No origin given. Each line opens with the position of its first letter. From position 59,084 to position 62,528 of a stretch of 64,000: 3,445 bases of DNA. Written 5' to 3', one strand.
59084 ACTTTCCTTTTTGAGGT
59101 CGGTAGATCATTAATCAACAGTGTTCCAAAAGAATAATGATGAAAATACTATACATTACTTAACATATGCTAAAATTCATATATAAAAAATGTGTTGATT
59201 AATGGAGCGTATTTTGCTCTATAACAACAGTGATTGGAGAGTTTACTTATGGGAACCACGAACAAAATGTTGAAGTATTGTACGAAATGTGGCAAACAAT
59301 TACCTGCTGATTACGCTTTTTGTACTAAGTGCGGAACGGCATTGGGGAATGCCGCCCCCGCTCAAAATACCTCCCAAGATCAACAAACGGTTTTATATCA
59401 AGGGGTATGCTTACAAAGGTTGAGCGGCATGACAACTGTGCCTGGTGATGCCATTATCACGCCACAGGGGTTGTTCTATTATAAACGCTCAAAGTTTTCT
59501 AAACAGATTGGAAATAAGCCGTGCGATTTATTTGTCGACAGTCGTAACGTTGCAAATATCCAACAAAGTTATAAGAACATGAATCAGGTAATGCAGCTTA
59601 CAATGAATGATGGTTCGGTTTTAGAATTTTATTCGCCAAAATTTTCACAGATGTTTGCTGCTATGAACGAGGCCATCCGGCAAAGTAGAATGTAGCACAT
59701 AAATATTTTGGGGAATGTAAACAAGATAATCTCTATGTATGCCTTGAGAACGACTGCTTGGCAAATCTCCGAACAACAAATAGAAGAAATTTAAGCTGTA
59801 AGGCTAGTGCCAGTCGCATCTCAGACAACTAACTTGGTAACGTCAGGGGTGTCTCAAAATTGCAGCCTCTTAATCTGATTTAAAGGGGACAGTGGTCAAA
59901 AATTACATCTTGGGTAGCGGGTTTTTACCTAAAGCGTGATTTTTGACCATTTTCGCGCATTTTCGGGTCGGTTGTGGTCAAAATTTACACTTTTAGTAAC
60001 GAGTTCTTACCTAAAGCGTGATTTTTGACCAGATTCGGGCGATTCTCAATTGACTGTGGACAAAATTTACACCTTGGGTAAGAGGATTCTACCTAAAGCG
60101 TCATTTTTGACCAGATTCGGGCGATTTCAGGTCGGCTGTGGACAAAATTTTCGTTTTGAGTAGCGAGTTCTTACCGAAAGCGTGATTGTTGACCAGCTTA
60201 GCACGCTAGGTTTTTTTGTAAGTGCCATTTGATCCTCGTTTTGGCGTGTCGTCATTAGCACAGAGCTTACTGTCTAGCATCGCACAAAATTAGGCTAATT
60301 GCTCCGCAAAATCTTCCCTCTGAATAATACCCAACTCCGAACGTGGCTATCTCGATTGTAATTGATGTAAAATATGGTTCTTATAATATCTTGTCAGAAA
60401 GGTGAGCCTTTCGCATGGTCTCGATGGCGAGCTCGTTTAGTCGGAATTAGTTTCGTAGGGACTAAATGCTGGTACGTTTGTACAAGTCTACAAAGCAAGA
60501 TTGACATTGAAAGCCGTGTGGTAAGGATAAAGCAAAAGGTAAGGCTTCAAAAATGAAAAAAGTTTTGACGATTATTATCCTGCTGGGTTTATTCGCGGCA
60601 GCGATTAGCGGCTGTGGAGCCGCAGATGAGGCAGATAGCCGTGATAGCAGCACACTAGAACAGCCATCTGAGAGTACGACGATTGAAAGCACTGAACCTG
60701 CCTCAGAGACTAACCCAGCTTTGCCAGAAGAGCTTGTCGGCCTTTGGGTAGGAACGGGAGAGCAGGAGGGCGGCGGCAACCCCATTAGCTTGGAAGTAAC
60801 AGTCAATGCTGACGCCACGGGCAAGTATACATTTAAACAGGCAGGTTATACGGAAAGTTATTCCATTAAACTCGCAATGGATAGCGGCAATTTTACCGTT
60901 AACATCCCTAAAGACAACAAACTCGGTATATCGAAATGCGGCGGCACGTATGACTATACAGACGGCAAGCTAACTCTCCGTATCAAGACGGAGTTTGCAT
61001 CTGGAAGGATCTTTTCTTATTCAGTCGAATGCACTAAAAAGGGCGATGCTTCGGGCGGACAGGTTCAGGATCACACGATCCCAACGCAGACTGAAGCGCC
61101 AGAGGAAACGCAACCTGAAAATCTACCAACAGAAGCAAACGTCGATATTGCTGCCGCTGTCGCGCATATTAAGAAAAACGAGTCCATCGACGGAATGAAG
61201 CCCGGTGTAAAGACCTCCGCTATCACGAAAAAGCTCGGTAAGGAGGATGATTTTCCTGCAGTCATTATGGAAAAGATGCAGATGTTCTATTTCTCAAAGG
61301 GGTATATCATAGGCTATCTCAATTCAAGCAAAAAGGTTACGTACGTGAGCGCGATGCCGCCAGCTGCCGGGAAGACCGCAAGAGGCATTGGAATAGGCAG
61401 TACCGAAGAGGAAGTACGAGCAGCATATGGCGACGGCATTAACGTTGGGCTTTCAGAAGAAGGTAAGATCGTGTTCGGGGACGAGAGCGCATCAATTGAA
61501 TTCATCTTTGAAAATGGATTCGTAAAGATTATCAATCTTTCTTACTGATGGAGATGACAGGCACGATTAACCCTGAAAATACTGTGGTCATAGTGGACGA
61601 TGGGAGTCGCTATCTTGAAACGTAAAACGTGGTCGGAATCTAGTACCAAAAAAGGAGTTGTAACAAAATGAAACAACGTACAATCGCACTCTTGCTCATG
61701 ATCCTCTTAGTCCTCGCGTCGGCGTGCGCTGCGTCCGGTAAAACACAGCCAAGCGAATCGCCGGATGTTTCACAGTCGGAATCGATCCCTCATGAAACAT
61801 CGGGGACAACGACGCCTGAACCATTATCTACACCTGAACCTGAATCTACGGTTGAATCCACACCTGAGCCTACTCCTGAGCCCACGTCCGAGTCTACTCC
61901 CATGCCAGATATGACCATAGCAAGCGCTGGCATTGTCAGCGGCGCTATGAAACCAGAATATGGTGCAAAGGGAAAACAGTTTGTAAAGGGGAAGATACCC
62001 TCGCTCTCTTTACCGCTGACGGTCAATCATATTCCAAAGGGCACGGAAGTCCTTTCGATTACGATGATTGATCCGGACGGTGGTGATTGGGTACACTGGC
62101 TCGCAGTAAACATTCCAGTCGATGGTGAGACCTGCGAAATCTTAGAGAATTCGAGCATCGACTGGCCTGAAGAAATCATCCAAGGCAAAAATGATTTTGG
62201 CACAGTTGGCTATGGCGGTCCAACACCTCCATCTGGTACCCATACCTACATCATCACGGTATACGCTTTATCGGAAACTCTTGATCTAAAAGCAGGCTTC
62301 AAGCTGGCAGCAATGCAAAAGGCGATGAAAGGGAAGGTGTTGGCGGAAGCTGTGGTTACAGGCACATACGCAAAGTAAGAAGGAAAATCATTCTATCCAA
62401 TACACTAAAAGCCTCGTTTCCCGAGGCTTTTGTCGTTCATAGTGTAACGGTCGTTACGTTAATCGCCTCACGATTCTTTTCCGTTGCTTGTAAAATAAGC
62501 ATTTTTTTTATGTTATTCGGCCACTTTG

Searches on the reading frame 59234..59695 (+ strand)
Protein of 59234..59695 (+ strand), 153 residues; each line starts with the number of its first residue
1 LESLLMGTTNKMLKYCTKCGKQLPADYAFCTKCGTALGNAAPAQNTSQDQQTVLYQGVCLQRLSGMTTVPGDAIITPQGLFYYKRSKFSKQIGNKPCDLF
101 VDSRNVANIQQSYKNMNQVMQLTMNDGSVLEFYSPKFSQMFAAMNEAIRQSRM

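Call 41: search_protein_families(library=pfam, proteins=[window:59234-59695:+], max_evalue=0.01)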
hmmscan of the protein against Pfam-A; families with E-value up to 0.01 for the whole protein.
window:59234-59695:+ (153 aa): 8 families
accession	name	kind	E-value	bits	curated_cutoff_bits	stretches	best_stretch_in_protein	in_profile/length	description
PF13240.11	Zn_Ribbon_1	-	1.3e-08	34.8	25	1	15-37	1-23/23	zinc-ribbon domain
PF12773.13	DZR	-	9.5e-05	22.9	27.3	1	16-38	1-23/45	Double zinc ribbon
PF17032.10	Zn_ribbon_15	-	0.00036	21.7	28.9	1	12-34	51-73/73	zinc-ribbon family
PF18912.6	DZR_2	-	0.0014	18.9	27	1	13-40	21-49/56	Double zinc ribbon domain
PF14803.11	Zn_ribbon_Nudix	-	0.0021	18.4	25.6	0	29-43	2-16/34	Nudix N-terminal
PF08010.17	Phage_30_3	-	0.0027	17.9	36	0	30-64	44-78/138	Bacteriophage protein GP30.3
PF24460.1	DUF7575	-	0.003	17.3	28.5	1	16-37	6-27/28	Domain of unknown function (DUF7575)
PF13248.11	Zn_ribbon_3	-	0.0072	16.2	27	0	14-35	3-24/26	zinc-ribbon domain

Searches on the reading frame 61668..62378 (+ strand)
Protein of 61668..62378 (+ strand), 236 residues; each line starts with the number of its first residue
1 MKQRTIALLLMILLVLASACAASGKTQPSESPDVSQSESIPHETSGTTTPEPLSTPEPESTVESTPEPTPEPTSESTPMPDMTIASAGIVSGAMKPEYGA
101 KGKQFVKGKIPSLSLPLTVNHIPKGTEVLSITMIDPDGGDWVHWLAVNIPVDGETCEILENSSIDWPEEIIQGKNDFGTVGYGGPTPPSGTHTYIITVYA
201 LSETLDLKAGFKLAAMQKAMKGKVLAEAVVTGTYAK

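Call 41: search_protein_families(library=pfam, proteins=[window:61668-62378:+], max_evalue=0.01)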
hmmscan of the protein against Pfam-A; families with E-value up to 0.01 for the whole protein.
window:61668-62378:+ (236 aa): 2 families
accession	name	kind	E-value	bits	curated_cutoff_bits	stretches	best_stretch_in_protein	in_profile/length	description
PF01161.25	PBP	-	1.7e-30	106.6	24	1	109-234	9-135/135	Phosphatidylethanolamine-binding protein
PF01456.22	Mucin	-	0.0053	17.2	34.7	1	6-80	7-82/143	Mucin-like glycoprotein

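Call 42: find_homologous_proteins(query=window:61668-62375:+, max_evalue=1e-30)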
Query window:61668-62375:+ (236 aa): 178 proteins with E <= 1e-30 among 1541 candidates; the best 120 are listed.
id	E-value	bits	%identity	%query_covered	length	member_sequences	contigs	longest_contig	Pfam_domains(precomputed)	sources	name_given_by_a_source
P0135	9.8e-150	514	100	100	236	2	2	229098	PF27998.1,PF01161.26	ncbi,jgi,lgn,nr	ncbi:MAG TPA: YbhB/YbcL family Raf kinase inhibitor-like protein [Clostridiaceae bacterium]|nr:YbhB/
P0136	5.2e-78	280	59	100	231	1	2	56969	PF01161.26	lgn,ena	-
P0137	6.3e-76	273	54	99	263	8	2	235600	PF01161.26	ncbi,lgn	-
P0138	9.0e-76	272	75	71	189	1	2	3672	PF01161.26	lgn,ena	-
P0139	4.9e-74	267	72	70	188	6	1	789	PF01161.26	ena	-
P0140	1.2e-73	265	71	69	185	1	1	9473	PF01161.26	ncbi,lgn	-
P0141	3.1e-73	264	57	99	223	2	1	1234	PF01161.26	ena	-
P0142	3.4e-73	264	54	97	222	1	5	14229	PF01161.26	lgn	-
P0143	7.7e-73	263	72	69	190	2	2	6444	PF01161.26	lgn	-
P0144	8.4e-73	263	70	70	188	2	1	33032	PF01161.26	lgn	-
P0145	1.8e-72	262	69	70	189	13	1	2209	PF01161.26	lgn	-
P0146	1.0e-71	259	58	90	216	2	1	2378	PF01161.26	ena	-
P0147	2.7e-71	258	69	69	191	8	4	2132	PF01161.26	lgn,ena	-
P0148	3.1e-71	258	72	69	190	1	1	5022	PF01161.26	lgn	-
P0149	1.5e-70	255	65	71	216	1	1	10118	PF01161.26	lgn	-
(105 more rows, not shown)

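Call 43: find_encoding_contigs(protein=P0135, flank=10000, max_places=4)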
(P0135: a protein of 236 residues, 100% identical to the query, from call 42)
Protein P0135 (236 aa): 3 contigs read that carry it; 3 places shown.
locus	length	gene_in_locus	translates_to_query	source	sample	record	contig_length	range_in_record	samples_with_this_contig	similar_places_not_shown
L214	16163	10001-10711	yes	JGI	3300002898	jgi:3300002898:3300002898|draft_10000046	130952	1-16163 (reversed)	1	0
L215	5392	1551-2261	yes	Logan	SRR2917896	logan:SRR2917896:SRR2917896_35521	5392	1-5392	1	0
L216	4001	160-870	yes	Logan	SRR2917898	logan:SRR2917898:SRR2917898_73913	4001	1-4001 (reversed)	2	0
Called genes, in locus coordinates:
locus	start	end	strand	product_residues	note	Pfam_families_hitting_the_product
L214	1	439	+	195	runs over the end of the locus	-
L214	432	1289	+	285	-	-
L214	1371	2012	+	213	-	PF00005:ABC_tran, PF13304:AAA_21 (faint)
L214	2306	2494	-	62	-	-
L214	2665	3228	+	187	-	PF04542:Sigma70_r2 (weak), PF08281:Sigma70_r4_2 (weak)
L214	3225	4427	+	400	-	-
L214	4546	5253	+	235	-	-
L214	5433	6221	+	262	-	PF05154:TM2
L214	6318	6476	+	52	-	-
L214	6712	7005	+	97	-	PF04542:Sigma70_r2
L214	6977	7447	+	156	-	-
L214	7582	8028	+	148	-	PF13240:Zn_Ribbon_1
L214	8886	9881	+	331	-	-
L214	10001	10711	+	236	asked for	PF27998:ArabinogalactanP (weak), PF01161:PBP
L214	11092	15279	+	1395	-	PF05738:Cna_B, PF12655:CDIF630_02480-like (faint), PF05738:Cna_B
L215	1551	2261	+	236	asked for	PF27998:ArabinogalactanP (weak), PF01161:PBP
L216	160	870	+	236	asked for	PF27998:ArabinogalactanP (weak), PF01161:PBP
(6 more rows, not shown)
